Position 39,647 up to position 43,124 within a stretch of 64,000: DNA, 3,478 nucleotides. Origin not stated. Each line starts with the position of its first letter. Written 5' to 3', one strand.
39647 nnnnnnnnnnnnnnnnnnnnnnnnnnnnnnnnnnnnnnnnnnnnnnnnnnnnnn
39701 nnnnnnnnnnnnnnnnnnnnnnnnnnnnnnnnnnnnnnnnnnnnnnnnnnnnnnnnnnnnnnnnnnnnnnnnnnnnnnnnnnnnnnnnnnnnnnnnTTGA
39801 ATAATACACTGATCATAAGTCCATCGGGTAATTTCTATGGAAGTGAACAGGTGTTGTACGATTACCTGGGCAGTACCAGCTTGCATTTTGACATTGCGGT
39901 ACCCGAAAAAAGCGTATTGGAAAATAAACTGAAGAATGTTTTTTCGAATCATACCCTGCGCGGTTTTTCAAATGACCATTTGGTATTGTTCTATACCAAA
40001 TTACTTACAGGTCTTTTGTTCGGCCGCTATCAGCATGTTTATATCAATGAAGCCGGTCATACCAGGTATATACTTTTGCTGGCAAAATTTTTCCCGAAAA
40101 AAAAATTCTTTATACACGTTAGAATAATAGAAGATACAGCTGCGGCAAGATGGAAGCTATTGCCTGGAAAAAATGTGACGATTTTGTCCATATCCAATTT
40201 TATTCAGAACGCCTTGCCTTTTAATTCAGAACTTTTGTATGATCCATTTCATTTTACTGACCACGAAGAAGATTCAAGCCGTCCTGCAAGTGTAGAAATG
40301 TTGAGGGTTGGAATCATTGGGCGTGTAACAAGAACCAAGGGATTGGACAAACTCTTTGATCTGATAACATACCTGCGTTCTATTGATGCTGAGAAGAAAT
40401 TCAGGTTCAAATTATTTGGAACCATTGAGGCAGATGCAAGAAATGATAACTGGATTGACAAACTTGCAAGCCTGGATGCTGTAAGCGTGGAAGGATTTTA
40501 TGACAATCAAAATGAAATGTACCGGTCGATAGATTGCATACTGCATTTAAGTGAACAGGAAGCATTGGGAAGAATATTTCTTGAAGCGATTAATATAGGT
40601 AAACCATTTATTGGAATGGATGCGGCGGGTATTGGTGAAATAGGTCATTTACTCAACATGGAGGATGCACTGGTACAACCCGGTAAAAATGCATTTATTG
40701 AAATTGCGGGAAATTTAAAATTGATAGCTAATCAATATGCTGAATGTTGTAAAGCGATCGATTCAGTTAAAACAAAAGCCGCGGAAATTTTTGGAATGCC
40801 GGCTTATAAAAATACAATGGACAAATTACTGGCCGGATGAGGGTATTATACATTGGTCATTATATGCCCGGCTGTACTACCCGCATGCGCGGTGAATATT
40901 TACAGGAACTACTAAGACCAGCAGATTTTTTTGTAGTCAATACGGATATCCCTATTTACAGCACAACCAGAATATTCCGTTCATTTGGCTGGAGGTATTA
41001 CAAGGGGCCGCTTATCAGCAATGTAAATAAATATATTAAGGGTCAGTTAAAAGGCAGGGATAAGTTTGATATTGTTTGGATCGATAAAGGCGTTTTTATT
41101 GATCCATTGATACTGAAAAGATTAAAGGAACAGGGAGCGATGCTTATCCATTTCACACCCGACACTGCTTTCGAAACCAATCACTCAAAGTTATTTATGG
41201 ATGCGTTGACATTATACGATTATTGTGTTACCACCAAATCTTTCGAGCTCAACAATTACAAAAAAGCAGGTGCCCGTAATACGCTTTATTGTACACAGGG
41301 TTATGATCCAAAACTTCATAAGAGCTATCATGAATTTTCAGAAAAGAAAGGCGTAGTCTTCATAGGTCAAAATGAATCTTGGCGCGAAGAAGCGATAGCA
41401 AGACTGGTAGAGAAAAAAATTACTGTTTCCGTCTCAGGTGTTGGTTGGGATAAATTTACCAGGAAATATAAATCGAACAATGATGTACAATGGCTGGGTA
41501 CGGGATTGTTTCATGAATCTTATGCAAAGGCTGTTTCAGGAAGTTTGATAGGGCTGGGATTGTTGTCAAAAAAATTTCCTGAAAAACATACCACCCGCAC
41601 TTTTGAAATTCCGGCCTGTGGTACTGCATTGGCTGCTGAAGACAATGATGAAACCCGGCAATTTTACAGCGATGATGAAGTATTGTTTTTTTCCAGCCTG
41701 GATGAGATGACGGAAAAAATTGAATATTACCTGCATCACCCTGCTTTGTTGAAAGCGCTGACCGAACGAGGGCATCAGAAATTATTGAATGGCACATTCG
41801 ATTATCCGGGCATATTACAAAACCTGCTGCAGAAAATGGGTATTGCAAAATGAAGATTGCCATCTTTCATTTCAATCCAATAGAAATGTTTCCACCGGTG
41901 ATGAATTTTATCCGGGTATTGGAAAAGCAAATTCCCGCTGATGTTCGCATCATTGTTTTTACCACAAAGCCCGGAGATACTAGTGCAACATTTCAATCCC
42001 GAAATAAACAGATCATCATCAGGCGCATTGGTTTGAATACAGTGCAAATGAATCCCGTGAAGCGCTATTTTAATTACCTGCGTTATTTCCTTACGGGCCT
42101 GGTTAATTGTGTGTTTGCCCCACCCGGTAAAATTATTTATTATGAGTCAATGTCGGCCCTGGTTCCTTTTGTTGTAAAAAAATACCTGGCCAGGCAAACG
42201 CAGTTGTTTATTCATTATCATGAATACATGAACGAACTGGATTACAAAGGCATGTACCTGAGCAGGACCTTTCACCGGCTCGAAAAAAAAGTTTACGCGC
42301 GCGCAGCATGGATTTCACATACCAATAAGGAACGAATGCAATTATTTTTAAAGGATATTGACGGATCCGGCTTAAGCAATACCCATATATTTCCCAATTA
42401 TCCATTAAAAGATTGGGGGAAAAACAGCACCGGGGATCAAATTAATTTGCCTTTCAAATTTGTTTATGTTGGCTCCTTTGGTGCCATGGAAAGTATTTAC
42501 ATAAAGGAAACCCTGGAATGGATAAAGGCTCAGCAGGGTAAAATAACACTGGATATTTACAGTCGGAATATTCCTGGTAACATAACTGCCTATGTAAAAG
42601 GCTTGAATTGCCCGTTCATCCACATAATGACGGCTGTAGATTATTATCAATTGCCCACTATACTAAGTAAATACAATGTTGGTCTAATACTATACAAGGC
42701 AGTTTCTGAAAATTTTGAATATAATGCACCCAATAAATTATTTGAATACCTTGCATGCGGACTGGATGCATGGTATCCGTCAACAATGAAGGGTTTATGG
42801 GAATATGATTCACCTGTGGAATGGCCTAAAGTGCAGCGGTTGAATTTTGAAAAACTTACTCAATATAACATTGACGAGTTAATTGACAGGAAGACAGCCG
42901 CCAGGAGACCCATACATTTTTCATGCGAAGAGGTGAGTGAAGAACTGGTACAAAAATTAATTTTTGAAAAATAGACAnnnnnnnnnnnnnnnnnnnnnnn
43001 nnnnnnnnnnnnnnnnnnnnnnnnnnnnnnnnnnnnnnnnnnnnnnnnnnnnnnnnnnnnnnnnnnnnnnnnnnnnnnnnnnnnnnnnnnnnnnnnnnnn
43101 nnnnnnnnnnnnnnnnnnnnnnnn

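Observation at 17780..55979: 38-kb polysaccharide locus mixes Wza/Wzc/CpsB and a Wzy/WaaL-like protein with a Wzm/Wzt ABC exporter, but has no Wzx and no initiating transferase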

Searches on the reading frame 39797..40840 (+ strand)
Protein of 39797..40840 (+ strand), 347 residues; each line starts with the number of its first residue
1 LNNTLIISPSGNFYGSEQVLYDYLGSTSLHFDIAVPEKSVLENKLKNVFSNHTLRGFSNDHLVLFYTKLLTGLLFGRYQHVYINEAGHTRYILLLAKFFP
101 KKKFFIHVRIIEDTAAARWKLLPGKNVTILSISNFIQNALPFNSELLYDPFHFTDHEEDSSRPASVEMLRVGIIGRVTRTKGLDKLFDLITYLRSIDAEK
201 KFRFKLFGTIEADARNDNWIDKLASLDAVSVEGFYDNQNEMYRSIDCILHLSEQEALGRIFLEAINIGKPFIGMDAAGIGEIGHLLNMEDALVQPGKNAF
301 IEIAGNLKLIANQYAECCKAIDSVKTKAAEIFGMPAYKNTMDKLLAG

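Call 5: search_protein_families(library=pfam, proteins=[window:39797-40840:+], max_evalue=0.01)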
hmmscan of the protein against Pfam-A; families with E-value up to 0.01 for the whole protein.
window:39797-40840:+ (347 aa): 3 families
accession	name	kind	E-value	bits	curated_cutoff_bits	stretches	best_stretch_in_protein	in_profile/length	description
PF00534.26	Glycos_transf_1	-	3e-11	43.6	26.4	1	171-282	18-130/172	Glycosyl transferases group 1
PF13692.12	Glyco_trans_1_4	-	2.1e-10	41.5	27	1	170-298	3-130/142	Glycosyl transferases group 1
PF20706.3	GT4-conflict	-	0.00026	20.5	26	1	154-282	183-319/385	Family 4 Glycosyltransferase in conflict systems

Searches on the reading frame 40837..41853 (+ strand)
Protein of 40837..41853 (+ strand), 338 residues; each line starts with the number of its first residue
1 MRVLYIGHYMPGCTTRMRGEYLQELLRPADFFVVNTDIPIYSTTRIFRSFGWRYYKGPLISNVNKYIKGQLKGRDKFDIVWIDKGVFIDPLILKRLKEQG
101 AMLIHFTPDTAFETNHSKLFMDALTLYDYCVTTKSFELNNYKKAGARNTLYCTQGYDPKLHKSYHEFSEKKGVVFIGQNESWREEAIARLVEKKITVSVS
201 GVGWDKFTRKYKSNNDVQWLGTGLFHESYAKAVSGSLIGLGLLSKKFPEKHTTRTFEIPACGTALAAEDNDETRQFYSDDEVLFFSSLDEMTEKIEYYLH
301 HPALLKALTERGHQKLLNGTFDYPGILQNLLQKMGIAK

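Call 5: search_protein_families(library=pfam, proteins=[window:40837-41853:+], max_evalue=0.01)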
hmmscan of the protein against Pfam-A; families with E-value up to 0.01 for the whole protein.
window:40837-41853:+ (338 aa): 1 family
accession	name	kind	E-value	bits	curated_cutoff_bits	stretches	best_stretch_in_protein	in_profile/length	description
PF13524.12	Glyco_trans_1_2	-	3.5e-23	82.6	25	1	185-330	4-142/144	Glycosyl transferase-like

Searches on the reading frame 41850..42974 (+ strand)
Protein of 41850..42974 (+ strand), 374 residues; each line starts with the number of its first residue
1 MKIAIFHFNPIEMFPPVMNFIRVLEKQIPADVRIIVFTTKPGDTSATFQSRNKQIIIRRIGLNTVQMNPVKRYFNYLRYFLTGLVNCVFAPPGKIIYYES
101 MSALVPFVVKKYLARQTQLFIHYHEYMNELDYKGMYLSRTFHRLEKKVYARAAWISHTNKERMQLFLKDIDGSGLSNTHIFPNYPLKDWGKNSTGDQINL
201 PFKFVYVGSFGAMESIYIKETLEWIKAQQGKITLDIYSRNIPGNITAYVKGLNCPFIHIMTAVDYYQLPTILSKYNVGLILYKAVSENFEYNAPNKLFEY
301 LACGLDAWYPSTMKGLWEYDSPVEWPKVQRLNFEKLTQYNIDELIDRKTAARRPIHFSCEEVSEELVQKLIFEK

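Call 5: search_protein_families(library=pfam, proteins=[window:41850-42974:+], max_evalue=0.01)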
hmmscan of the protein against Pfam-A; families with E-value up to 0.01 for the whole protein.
window:41850-42974:+ (374 aa): 0 families

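Call 11: search_protein_families(library=ncbifam, proteins=[window:41850-42974:+], max_evalue=0.1)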
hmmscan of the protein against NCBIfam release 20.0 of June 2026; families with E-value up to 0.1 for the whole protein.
window:41850-42974:+ (374 aa): 1 family
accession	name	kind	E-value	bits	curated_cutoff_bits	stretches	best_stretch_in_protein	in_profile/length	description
NF047676.1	TeichurnBiosyTuaH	equivalog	0.0058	15.6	550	1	250-306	260-315/384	teichuronic acid biosynthesis protein TuaH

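Call 53: search_solved_structures(query=A2, max_evalue=1)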
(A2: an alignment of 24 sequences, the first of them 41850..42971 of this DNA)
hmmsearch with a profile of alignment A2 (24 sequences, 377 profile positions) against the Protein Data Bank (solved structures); distinct sequences matched with E-value up to 1: 4.
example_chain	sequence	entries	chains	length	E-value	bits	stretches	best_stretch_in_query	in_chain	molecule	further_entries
1gd5_A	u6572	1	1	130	0.39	13.2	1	132-201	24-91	NEUTROPHIL CYTOSOL FACTOR 1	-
1o7k_A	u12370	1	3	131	0.39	13.2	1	131-201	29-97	NEUTROPHIL CYTOSOL FACTOR 1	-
1kq6_A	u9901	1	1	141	0.48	12.9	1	132-201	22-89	neutrophil cytosol factor 1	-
5hy3_B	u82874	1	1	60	0.52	12.8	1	205-261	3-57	Antitoxin Dmd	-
